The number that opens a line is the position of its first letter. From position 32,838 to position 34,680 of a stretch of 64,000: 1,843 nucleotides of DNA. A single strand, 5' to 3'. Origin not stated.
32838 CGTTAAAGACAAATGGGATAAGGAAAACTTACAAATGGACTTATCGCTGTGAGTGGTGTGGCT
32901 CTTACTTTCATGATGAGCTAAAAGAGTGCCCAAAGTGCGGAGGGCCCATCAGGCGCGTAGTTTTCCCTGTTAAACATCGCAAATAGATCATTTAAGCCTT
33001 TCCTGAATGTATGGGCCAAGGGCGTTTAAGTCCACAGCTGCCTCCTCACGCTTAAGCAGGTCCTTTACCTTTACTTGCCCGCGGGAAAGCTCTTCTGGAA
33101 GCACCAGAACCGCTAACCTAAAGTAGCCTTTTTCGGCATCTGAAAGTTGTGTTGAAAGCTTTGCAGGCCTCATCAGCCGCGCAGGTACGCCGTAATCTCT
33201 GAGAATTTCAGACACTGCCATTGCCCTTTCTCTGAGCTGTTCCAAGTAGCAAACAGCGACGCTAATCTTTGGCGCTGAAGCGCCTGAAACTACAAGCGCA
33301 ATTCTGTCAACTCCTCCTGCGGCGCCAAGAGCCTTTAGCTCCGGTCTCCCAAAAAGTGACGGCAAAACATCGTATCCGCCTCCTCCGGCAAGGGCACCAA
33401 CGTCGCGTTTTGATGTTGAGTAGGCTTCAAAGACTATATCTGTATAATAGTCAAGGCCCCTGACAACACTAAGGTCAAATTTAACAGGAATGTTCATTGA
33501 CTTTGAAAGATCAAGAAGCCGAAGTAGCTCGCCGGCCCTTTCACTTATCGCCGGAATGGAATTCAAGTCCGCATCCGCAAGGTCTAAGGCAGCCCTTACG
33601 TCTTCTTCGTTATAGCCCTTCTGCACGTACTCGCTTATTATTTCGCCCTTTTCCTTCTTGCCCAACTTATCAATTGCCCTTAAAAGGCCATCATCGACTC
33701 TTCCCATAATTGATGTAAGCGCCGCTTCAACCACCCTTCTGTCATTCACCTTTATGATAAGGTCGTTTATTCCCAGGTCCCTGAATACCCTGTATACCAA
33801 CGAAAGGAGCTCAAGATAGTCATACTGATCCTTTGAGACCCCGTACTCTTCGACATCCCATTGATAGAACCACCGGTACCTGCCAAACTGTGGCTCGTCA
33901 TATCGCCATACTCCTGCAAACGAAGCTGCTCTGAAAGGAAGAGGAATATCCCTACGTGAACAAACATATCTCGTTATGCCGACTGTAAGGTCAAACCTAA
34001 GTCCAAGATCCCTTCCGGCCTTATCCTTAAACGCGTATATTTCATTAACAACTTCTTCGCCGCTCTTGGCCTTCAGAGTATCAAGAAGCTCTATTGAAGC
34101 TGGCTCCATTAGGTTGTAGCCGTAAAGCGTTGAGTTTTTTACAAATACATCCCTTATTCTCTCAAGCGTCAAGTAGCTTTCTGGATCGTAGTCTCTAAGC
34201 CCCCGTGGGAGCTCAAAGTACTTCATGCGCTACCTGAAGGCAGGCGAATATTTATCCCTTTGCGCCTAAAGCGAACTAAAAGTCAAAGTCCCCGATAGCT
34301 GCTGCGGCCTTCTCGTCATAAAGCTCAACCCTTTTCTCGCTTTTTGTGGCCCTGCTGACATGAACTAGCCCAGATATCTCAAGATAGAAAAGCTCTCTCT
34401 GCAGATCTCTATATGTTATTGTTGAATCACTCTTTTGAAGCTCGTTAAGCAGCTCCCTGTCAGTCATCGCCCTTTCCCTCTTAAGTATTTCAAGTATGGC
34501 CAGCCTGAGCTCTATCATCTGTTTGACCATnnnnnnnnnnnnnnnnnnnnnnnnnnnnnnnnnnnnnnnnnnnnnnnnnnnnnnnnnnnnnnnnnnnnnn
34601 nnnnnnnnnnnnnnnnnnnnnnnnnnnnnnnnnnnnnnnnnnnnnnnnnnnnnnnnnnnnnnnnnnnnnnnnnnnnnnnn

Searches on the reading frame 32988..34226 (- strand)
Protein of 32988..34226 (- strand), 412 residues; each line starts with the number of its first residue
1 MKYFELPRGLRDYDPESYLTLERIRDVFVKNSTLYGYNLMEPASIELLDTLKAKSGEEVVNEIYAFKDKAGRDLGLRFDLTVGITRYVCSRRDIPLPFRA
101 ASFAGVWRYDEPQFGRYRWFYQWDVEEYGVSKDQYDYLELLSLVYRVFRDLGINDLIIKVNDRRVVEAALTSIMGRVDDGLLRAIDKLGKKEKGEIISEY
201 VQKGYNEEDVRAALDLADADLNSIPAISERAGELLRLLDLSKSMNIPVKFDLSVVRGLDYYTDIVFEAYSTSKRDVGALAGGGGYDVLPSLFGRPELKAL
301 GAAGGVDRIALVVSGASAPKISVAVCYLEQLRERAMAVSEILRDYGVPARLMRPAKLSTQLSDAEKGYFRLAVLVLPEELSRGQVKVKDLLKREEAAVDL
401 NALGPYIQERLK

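Call 15: list_cluster_members(proteins=[window:32988-34226:-, window:35195-36337:-, window:58108-58683:-, window:59227-61233:+, window:34276-34530:-])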
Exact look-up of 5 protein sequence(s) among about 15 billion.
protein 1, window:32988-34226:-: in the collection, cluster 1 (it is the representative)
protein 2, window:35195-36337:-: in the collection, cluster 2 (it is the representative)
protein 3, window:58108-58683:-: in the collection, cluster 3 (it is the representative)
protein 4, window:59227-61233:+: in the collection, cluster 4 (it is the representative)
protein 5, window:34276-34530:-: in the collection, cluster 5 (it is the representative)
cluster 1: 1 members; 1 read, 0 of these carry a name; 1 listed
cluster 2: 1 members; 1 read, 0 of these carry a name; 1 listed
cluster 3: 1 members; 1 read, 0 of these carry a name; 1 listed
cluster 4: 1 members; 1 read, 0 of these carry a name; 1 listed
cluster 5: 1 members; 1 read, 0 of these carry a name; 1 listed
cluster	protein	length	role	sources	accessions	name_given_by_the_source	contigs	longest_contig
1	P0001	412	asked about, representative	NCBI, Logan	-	-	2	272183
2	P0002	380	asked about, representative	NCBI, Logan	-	-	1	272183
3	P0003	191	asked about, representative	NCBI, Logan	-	-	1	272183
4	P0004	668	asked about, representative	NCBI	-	-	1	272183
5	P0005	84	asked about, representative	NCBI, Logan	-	-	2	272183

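Call 16: find_encoding_contigs(protein=P0004, flank=10000, max_places=10)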
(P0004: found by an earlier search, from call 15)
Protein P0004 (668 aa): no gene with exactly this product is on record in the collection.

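Call 17: find_encoding_contigs(protein=P0003, flank=10000, max_places=10)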
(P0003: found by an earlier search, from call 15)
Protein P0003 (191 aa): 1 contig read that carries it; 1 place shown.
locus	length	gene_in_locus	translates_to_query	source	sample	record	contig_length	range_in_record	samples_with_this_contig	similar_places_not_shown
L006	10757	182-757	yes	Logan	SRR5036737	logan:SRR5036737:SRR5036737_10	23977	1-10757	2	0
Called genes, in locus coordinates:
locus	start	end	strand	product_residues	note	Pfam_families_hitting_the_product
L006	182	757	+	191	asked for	PF00571:CBS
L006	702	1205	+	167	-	PF01927:Mut7-C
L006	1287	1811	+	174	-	PF01928:CYTH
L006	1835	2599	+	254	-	PF00248:Aldo_ket_red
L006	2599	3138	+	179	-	PF03266:NTPase_1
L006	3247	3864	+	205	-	PF01871:AMMECR1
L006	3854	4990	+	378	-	PF13528:Glyco_trans_1_3 (faint), PF04101:Glyco_tran_28_C, PF00201:UDPGT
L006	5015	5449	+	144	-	PF02391:MoaE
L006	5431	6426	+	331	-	PF00814:TsaD, PF22521:HypF_C_2 (weak)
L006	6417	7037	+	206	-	PF01636:APH (weak), PF01163:RIO1 (weak)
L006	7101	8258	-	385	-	PF08665:PglZ (faint), PF01663:Phosphodiest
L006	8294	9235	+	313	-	-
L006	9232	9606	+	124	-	-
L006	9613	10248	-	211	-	PF01135:PCMT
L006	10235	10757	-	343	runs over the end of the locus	PF00752:XPG_N, PF00867:XPG_I, PF01367:5_3_exonuc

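Call 22: find_homologous_proteins(query=P0002, max_evalue=1e-50)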
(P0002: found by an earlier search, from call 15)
Query P0002 (380 aa): 6669 proteins with E <= 1e-50 among 8000 candidates; the best 120 are listed.
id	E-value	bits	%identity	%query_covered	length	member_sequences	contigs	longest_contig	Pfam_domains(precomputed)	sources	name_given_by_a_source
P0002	7.0e-249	843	100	100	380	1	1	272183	PF00285.27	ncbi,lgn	-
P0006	3.4e-222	755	87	100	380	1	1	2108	PF00285.27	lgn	-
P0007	4.1e-193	659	77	100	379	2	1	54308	PF00285.27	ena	-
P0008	1.7e-190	651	75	100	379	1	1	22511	PF00285.27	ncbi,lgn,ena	-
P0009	2.5e-190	650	76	100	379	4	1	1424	PF00285.27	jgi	jgi:citrate synthase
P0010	6.2e-190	649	75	100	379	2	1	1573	PF00285.27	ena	-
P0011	8.3e-190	648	75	100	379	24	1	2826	PF00285.27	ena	-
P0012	2.2e-189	647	74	100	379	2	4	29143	PF00285.27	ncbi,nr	ncbi:MAG: citrate synthase [Nitrososphaeria archaeon]|nr:citrate synthase [Conexivisphaerales archae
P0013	1.8e-177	608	71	100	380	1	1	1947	PF00285.27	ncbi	-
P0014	7.1e-177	606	70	100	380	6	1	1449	PF00285.27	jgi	jgi:citrate synthase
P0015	2.6e-176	604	70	100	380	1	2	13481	PF00285.27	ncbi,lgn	-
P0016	2.1e-173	595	69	100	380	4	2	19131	PF00285.27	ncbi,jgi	ncbi:MAG: citrate synthase [Nitrososphaeria archaeon]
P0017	3.7e-172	590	69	100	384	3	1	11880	PF00285.27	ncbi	ncbi:MAG: citrate synthase [Conexivisphaerales archaeon]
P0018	3.4e-170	584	69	100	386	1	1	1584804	PF00285.27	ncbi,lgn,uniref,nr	ncbi:citrate synthase [Thermoplasma volcanium GSS1]|uniref:Citrate synthase n=1 Tax=Thermoplasma vol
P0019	1.1e-168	579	68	99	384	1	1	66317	PF00285.27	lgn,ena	-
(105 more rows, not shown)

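Call 24: find_encoding_contigs(protein=P0007, flank=6000, max_places=3)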
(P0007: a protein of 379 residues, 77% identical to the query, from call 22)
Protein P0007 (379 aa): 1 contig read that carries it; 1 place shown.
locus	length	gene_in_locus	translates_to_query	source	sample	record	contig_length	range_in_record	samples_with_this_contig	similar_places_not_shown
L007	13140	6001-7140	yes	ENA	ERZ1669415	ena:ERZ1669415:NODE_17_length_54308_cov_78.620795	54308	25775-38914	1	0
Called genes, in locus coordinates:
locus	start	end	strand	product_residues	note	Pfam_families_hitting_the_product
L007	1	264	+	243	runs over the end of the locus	PF01978:TrmB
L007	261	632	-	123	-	PF04126:Cyclophil_like (faint)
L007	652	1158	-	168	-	PF00578:AhpC-TSA, PF08534:Redoxin (weak)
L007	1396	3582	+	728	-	PF02516:STT3, PF21436:STT3-PglB_core (weak)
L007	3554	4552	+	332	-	PF01896:DNA_primase_S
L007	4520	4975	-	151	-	PF02669:KdpC (faint)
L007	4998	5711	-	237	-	PF01048:PNP_UDP_1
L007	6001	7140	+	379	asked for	PF00285:Citrate_synt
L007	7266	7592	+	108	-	PF13622:4HBT_3, PF03061:4HBT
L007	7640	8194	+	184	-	PF22090:Gins51_C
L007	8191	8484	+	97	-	PF00935:Ribosomal_L44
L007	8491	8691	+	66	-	PF01667:Ribosomal_S27e, PF08271:Zn_Ribbon_TF (weak)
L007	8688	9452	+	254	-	PF00575:S1, PF07541:EIF_2_alpha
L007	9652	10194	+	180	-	-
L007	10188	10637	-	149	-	PF03551:PadR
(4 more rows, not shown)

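Call 25: find_encoding_contigs(protein=P0006, flank=6000, max_places=3)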
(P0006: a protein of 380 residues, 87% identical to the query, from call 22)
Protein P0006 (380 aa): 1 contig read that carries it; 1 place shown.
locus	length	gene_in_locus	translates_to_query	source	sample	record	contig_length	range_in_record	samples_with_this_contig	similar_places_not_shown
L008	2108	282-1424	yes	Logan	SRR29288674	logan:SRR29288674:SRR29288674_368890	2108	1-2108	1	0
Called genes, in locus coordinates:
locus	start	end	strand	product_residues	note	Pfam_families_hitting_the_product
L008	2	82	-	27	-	?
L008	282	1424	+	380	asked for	PF00285:Citrate_synt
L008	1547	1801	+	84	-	-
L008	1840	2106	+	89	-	?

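Call 36: find_homologous_proteins(query=P0003, max_evalue=1e-20)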
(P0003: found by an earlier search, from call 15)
Query P0003 (191 aa): 114 proteins with E <= 1e-20 among 214 candidates.
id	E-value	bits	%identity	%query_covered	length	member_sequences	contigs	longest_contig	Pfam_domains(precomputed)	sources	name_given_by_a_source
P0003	2.2e-118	410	100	100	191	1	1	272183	PF00571.34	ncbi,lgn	-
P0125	1.8e-107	375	90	100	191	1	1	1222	PF00571.34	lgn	-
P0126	5.5e-84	298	74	97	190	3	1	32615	PF00571.34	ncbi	-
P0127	5.3e-83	295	74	97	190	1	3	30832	PF00571.34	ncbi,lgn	-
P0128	1.7e-82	293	73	97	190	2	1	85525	PF00571.34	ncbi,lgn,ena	-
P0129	7.7e-82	291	73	99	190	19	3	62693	PF00571.34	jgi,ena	-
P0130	6.6e-80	285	72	97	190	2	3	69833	PF00571.34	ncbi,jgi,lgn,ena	-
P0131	4.2e-79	282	65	100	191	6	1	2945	PF00571.34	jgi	jgi:CBS domain-containing protein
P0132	1.2e-78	281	66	100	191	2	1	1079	PF00571.34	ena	-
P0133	8.3e-78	278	66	99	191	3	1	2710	PF00571.34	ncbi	-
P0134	8.7e-78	278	66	100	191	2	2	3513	PF00571.34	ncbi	-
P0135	3.7e-77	276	64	100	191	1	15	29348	PF00571.34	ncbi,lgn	ncbi:MAG: CBS domain-containing protein [Conexivisphaerales archaeon]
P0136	9.3e-77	275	64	100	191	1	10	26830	PF00571.34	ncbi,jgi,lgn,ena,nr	ncbi:MAG: CBS domain-containing protein [Nitrososphaerota archaeon]|jgi:signal-transduction protein 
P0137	4.6e-76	273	66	98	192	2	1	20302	PF00571.34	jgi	-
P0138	4.6e-68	246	62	92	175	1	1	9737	PF00571.34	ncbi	ncbi:MAG: CBS domain-containing protein [Conexivisphaerales archaeon]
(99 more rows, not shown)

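Call 37: find_encoding_contigs(protein=P0125, flank=6000, max_places=3)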
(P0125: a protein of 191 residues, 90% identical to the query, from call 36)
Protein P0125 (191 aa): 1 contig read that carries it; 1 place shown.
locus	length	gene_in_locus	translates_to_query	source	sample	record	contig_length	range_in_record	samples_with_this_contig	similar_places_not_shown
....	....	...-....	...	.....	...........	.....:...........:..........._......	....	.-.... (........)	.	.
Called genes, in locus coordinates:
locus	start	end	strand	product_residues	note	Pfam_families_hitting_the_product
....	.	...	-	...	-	?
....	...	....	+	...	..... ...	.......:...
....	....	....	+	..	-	?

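Call 38: find_encoding_contigs(protein=P0128, flank=5000, max_places=2)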
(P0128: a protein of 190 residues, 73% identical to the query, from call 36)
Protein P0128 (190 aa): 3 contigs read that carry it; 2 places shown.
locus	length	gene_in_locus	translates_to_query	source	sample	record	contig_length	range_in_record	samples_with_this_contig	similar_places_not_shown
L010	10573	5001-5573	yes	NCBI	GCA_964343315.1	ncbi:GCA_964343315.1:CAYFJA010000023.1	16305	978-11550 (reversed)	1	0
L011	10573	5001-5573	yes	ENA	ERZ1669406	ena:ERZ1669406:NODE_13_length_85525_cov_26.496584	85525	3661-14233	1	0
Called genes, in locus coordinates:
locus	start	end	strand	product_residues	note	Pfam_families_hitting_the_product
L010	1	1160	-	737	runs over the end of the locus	PF02359:CDC48_N, PF02933:CDC48_2, PF05496:RuvB_N, PF13191:AAA_16 (weak), PF00004:AAA, PF17862:AAA_lid_3, PF00004:AAA, PF17862:AAA_lid_3, +26 more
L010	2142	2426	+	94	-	PF22277:EncFtn-like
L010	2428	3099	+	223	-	PF00121:TIM, PF00977:His_biosynth (faint), PF05690:ThiG (weak)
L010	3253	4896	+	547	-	PF02919:Topoisom_I_N, PF01028:Topoisom_I, PF14370:Topo_C_assoc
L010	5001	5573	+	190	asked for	PF00571:CBS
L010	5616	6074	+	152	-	PF01927:Mut7-C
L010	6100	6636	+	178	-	PF00156:Pribosyltran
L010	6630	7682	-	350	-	PF26356:Pelota_N, PF03465:eRF1_3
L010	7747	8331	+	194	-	PF12895:ANAPC3 (faint), PF13174:TPR_6 (faint), PF13181:TPR_8 (faint), PF13176:TPR_7 (faint), PF13424:TPR_12 (faint), PF13428:TPR_14 (faint), PF00515:TPR_1 (faint), PF07719:TPR_2 (weak), +5 more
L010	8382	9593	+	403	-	PF07690:MFS_1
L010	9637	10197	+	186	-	PF06197:DUF998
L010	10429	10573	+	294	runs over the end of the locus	PF00924:MS_channel_2nd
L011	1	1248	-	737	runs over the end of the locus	PF02359:CDC48_N, PF02933:CDC48_2, PF05496:RuvB_N, PF13191:AAA_16 (weak), PF00004:AAA, PF17862:AAA_lid_3, PF00004:AAA, PF17862:AAA_lid_3, +25 more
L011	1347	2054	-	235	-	PF01048:PNP_UDP_1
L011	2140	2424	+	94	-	PF22277:EncFtn-like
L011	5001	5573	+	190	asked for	PF00571:CBS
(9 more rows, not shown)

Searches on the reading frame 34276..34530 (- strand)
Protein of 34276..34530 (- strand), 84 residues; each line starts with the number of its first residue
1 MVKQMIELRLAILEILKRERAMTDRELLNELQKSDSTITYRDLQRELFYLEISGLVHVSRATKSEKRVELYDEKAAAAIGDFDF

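Call 13: find_encoding_contigs(protein=window:34276-34530:-, flank=10000, max_places=10)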
Protein window:34276-34530:- (84 aa): 2 contigs read that carry it; 2 places shown.
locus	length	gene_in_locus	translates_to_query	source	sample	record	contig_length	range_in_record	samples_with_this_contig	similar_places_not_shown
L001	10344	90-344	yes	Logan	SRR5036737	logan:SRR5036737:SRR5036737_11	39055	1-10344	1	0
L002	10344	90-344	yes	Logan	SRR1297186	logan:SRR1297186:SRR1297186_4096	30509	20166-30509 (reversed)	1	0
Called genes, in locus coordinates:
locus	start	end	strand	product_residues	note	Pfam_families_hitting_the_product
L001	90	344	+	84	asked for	-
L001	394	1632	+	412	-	PF13393:tRNA-synt_His, PF03129:HGTP_anticodon (weak)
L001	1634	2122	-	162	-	-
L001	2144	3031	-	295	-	PF01040:UbiA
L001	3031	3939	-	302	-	PF13091:PLDc_2 (weak), PF24217:DUF7436 (weak)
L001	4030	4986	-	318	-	PF03215:Rad17, PF05496:RuvB_N (weak), PF13177:DNA_pol3_delta2, PF20720:nSTAND3 (weak), PF00004:AAA, PF25361:AAA_lid_RFC1, PF16193:AAA_assoc_2 (weak), PF08542:Rep_fac_C, +4 more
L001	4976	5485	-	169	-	PF00994:MoCF_biosynth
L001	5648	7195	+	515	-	PF01019:G_glu_transpept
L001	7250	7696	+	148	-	PF01967:MoaC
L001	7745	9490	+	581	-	PF00890:FAD_binding_2, PF02910:Succ_DH_flav_C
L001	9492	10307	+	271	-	PF13085:Fer2_3, PF00111:Fer2 (faint), PF13187:Fer4_9 (faint), PF13237:Fer4_10, PF13183:Fer4_8, PF13484:Fer4_16 (weak), PF13534:Fer4_17 (weak)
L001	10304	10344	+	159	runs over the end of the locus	PF01127:Sdh_cyt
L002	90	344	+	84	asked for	-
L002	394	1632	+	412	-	PF13393:tRNA-synt_His, PF03129:HGTP_anticodon (weak)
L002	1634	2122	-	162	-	-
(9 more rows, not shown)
